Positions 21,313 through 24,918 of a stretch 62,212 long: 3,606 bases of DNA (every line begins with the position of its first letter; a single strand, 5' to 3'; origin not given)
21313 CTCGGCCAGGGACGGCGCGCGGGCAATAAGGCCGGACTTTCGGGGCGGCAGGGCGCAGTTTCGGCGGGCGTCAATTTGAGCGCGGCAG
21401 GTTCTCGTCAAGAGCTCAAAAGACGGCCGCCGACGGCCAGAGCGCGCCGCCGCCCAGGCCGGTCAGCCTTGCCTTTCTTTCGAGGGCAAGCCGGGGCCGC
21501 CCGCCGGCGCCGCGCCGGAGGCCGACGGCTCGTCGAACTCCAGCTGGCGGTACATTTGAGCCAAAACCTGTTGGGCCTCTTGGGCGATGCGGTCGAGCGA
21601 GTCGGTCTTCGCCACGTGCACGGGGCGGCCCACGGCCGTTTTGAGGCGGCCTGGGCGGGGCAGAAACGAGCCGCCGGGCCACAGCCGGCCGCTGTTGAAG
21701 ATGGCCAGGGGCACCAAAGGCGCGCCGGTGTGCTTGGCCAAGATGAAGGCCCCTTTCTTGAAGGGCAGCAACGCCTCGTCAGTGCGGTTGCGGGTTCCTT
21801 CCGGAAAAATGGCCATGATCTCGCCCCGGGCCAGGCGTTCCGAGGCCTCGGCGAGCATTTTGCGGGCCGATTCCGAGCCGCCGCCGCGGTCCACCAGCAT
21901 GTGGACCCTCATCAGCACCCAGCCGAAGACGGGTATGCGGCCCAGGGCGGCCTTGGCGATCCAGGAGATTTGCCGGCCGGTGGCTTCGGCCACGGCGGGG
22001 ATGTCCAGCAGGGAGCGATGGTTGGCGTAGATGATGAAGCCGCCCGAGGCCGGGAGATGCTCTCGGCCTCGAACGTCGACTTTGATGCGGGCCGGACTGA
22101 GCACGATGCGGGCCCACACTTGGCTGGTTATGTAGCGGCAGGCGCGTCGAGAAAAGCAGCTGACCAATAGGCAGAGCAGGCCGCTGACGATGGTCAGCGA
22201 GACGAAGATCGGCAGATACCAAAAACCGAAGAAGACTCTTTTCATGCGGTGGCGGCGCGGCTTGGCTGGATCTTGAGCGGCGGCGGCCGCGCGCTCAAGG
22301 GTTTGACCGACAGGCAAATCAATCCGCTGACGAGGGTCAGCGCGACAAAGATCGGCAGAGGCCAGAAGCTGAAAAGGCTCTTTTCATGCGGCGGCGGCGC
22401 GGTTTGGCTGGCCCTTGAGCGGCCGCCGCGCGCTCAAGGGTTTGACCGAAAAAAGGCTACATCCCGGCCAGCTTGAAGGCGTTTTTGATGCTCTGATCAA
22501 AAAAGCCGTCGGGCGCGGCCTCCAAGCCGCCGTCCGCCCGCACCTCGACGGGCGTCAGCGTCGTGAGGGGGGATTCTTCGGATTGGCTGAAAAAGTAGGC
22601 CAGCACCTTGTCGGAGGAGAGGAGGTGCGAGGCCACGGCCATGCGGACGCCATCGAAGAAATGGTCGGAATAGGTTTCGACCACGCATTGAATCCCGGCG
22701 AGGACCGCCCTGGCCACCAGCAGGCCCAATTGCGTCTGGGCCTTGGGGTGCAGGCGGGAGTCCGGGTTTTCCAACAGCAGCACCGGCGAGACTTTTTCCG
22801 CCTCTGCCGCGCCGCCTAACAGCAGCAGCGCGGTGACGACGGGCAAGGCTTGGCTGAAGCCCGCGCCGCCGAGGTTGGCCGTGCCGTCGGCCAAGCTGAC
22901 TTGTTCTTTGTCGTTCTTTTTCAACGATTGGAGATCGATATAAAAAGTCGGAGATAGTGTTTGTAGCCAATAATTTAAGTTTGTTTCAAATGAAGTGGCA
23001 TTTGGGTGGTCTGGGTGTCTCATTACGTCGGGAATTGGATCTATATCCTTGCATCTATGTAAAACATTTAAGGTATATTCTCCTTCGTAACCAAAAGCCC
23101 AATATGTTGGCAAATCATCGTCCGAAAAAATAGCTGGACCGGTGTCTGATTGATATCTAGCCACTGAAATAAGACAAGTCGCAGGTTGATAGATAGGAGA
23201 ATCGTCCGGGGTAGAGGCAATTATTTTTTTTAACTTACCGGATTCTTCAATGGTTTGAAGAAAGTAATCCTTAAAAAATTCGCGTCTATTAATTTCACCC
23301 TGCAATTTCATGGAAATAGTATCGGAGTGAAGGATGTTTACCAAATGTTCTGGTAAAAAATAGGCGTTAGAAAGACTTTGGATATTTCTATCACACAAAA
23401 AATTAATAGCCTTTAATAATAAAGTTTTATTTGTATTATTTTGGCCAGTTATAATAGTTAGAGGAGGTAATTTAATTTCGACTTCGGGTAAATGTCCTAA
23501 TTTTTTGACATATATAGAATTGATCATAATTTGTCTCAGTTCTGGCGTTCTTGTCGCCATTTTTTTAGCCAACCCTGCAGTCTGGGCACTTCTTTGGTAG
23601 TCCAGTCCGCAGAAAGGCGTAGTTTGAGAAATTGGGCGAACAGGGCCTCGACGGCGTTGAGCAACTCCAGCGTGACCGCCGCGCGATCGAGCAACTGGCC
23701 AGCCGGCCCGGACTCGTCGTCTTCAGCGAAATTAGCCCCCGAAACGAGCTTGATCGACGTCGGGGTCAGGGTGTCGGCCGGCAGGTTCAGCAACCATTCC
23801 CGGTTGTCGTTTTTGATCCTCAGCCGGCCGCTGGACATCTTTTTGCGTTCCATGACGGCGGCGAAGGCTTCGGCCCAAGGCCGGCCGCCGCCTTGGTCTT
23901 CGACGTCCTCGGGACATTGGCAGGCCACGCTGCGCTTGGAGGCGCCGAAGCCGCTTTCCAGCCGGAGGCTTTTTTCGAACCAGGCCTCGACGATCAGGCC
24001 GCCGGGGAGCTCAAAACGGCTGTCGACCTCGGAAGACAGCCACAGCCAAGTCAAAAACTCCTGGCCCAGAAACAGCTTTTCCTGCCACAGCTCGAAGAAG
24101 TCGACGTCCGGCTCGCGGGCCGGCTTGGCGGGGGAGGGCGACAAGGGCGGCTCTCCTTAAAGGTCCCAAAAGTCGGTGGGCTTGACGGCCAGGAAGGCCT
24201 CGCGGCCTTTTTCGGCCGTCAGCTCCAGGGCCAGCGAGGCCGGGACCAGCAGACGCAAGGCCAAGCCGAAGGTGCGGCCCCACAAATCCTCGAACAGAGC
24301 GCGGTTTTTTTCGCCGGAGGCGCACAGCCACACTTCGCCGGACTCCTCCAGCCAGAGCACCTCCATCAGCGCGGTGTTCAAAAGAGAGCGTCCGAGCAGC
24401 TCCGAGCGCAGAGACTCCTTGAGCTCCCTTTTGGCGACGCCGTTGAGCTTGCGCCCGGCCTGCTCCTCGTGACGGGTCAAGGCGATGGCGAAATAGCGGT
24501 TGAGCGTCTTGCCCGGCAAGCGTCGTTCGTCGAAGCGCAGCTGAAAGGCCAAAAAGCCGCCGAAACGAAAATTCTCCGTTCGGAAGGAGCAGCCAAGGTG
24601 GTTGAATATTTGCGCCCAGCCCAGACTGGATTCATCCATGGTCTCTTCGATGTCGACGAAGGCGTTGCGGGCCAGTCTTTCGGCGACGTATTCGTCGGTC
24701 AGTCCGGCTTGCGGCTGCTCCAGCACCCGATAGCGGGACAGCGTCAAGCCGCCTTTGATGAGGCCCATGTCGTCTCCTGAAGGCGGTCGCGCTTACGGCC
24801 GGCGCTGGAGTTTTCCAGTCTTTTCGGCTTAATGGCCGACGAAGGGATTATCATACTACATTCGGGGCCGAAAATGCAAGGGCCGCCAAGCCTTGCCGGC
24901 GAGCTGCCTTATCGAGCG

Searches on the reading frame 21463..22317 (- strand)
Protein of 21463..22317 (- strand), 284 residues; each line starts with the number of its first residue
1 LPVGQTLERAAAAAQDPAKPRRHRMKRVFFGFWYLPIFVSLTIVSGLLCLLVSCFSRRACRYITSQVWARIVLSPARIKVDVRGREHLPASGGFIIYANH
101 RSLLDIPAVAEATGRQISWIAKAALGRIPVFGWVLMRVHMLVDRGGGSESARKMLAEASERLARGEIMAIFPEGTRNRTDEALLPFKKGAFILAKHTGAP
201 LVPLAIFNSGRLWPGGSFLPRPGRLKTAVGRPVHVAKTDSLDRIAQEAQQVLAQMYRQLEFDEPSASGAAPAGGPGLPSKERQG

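Call 95: search_protein_families(library=pfam, proteins=[window:21463-22317:-], max_evalue=0.0001)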
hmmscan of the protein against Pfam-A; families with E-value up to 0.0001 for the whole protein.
window:21463-22317:- (284 aa): 1 family
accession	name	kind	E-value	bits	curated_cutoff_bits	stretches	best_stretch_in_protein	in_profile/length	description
PF01553.26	Acyltransferase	-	4.1e-28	98.2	23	1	79-206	1-131/132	Acyltransferase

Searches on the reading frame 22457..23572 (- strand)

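Call 95: search_protein_families(library=pfam, proteins=[window:22457-23572:-], max_evalue=0.0001)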
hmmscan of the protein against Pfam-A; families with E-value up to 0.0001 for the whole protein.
window:22457-23572:- (371 aa): 3 families
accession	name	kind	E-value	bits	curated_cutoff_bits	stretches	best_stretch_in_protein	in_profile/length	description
PF13175.12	AAA_15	-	5.3e-13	49.8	32.1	1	16-92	1-81/374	AAA ATPase domain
PF13304.12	AAA_21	-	2.6e-09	38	27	1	238-303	241-300/304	AAA domain, putative AbiEii toxin, Type IV TA system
PF12476.13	DUF3696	-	1.1e-07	32.4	22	1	319-368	2-52/52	Protein of unknown function (DUF3696)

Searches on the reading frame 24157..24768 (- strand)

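Call 95: search_protein_families(library=pfam, proteins=[window:24157-24768:-], max_evalue=0.0001)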
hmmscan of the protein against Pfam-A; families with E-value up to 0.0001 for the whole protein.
window:24157-24768:- (203 aa): 1 family
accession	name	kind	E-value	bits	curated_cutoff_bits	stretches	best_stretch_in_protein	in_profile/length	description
PF04381.17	RdgC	-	3.3e-10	40.2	25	1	13-154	9-143/298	Putative exonuclease, RdgC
